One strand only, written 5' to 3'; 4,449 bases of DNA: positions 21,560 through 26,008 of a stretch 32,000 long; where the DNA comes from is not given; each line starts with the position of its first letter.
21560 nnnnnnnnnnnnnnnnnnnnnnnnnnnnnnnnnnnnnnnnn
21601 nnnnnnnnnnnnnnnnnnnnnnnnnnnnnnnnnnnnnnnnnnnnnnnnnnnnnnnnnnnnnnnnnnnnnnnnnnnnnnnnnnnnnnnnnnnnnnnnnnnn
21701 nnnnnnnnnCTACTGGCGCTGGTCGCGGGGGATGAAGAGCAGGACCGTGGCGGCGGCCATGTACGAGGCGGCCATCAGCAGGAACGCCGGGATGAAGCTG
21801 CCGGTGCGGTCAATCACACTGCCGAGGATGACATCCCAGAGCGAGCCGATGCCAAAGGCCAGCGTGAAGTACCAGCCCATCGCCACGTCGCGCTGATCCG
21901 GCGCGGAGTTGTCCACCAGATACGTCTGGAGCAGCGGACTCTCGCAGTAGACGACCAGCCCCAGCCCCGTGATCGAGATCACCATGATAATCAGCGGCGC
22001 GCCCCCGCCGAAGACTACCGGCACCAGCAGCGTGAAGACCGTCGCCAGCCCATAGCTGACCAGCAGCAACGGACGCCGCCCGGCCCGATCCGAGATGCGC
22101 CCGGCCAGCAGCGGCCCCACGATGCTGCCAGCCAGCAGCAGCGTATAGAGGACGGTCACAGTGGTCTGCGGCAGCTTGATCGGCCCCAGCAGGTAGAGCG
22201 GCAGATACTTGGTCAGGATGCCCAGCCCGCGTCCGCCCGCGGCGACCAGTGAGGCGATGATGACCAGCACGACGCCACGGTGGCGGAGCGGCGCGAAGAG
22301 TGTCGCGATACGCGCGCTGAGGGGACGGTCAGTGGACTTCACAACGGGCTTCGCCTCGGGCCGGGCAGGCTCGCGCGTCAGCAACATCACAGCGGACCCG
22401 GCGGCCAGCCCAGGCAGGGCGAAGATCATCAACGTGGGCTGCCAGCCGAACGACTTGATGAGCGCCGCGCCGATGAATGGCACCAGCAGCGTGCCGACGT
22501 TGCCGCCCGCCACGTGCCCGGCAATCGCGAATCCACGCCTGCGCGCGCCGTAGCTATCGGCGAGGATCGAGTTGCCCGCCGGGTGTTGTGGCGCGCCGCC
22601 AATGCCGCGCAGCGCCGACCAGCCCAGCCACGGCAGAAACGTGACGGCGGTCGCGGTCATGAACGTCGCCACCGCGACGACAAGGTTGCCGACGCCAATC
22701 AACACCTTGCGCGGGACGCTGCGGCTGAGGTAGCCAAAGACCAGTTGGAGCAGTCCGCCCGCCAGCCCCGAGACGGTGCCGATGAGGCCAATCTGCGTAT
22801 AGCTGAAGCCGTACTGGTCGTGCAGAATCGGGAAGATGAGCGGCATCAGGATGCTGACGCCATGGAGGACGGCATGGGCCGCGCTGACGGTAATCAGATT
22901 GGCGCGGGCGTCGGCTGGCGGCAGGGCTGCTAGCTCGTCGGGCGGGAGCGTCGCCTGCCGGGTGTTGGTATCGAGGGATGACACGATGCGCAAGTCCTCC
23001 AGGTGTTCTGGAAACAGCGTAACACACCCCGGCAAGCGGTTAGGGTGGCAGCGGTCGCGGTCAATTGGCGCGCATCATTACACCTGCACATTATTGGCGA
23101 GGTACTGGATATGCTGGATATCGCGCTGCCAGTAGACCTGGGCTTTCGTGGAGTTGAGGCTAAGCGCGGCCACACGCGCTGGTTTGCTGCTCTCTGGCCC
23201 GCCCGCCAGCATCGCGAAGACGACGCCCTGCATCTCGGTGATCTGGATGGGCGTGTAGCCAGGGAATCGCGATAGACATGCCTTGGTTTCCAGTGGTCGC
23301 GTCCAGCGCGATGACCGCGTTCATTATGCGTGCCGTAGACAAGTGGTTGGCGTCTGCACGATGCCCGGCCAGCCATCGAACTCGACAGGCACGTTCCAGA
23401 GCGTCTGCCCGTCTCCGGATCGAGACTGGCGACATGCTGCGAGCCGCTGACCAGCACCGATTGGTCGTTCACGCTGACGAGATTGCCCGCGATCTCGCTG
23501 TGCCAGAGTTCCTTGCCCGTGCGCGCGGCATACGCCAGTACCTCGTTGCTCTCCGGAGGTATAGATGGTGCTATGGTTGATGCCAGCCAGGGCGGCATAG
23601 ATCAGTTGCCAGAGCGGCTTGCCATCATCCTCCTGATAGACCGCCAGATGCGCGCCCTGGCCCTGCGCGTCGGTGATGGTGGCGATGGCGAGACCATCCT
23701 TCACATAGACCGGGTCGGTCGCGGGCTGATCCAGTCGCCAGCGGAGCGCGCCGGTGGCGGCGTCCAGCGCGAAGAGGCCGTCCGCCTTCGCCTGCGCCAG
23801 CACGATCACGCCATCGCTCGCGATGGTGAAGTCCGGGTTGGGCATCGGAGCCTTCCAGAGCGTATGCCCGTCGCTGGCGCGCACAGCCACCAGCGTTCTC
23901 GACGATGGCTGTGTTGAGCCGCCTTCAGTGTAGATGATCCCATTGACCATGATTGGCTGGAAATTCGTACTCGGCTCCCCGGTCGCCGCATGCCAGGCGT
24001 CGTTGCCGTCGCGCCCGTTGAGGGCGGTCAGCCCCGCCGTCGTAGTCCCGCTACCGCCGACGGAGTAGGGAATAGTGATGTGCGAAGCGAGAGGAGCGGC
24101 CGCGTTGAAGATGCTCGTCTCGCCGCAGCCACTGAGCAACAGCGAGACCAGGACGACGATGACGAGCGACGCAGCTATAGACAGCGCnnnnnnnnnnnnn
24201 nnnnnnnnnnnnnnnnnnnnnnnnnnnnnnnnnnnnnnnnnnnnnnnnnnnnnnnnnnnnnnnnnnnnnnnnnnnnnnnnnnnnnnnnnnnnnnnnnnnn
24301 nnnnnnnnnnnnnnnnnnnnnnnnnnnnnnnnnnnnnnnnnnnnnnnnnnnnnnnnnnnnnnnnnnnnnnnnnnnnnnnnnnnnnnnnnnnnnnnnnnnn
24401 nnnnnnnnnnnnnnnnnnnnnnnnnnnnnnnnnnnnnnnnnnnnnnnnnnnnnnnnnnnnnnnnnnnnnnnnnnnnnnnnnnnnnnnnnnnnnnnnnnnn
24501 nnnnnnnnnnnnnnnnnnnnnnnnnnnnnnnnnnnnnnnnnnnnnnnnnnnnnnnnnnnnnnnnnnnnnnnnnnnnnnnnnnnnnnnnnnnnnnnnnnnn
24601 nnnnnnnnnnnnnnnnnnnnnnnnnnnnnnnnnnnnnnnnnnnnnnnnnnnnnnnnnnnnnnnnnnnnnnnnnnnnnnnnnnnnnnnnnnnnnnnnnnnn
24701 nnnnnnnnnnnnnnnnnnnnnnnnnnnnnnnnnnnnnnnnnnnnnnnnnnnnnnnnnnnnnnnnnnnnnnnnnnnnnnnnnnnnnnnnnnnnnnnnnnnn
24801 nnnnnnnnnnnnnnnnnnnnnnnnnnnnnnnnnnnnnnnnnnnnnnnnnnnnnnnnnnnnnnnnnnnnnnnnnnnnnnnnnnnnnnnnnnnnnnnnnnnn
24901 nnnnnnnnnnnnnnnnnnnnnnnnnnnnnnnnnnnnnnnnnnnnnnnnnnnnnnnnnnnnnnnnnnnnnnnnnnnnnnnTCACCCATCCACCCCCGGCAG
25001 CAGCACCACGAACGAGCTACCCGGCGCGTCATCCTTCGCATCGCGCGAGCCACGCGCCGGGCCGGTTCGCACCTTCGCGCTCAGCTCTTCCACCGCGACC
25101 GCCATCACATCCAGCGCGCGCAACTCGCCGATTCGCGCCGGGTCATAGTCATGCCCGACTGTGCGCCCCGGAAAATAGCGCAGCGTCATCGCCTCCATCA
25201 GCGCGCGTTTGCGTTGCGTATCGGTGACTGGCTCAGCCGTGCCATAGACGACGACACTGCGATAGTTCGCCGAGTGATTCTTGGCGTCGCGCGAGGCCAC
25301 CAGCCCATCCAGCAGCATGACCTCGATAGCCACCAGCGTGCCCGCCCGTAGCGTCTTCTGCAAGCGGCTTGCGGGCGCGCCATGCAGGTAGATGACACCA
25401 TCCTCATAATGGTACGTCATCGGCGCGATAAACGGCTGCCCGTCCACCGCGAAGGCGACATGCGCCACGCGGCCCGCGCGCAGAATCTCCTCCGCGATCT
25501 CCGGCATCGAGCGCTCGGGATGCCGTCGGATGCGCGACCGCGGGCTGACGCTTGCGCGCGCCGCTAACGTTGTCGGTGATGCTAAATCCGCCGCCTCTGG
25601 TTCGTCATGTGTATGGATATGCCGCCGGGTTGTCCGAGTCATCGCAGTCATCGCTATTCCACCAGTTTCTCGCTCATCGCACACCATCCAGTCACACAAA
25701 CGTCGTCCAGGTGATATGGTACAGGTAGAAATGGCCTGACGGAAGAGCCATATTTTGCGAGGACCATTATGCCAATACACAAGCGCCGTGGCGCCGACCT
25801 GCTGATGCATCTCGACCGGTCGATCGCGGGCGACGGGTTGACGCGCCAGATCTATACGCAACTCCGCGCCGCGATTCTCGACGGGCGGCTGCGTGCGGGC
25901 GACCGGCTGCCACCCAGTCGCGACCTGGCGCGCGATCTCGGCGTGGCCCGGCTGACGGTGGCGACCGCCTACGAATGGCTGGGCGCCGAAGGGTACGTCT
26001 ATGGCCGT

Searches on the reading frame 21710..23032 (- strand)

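Call 37: search_protein_families(library=pfam, proteins=[window:21710-23032:-], max_evalue=0.001)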
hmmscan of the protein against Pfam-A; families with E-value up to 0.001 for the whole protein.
window:21710-23032:- (440 aa): 3 families
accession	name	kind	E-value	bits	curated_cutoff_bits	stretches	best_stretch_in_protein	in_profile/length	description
PF07690.21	MFS_1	-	1.2e-59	202.4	33.4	2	58-397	11-343/347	Major Facilitator Superfamily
PF12832.13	MFS_1_like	-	0.00019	21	25.2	0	270-429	15-173/373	MFS_1 like family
PF00083.30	Sugar_tr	-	0.00067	19.1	22.3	1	290-433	46-190/452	Sugar (and other) transporter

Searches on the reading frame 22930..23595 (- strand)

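Call 37: search_protein_families(library=pfam, proteins=[window:22930-23595:-], max_evalue=0.001)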
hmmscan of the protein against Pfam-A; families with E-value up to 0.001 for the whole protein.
window:22930-23595:- (221 aa): 1 family
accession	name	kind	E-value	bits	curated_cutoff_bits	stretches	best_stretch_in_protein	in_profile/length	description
PF13360.13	PQQ_2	-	0.00029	21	27.6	1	17-65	43-95/233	Outer membrane protein assembly factor BamB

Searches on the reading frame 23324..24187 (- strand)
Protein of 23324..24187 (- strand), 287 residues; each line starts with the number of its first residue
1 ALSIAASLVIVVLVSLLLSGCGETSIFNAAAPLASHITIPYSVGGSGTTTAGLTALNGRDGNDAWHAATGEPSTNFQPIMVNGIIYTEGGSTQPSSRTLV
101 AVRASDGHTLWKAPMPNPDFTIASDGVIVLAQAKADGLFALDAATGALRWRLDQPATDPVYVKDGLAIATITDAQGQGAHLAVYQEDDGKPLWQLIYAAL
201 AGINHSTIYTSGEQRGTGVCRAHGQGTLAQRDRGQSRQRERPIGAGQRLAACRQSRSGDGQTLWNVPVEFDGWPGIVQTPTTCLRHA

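Call 37: search_protein_families(library=pfam, proteins=[window:23324-24187:-], max_evalue=0.001)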
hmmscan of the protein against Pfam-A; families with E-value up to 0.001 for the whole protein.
window:23324-24187:- (287 aa): 2 families
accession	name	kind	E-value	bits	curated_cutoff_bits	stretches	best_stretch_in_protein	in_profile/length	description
PF13360.13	PQQ_2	-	3.1e-13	50.3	27.6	1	53-248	5-202/233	Outer membrane protein assembly factor BamB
PF01011.28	PQQ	-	2.6e-05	23.6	26.7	0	123-158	55-89/595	Glucose/ethanol/alcohol dehydrogenase, beta-propeller domain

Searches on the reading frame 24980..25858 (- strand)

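Call 37: search_protein_families(library=pfam, proteins=[window:24980-25858:-], max_evalue=0.001)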
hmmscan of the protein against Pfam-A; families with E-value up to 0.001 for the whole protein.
window:24980-25858:- (292 aa): 2 families
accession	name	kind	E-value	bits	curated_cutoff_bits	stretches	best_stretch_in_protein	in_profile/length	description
PF12900.13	Pyridox_ox_2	-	1e-34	120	27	1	122-263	5-140/140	Pyridoxamine 5'-phosphate oxidase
PF01243.27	PNPOx_N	-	2.1e-05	25.3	28.1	1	124-238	7-98/120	Pyridoxamine 5'-phosphate oxidase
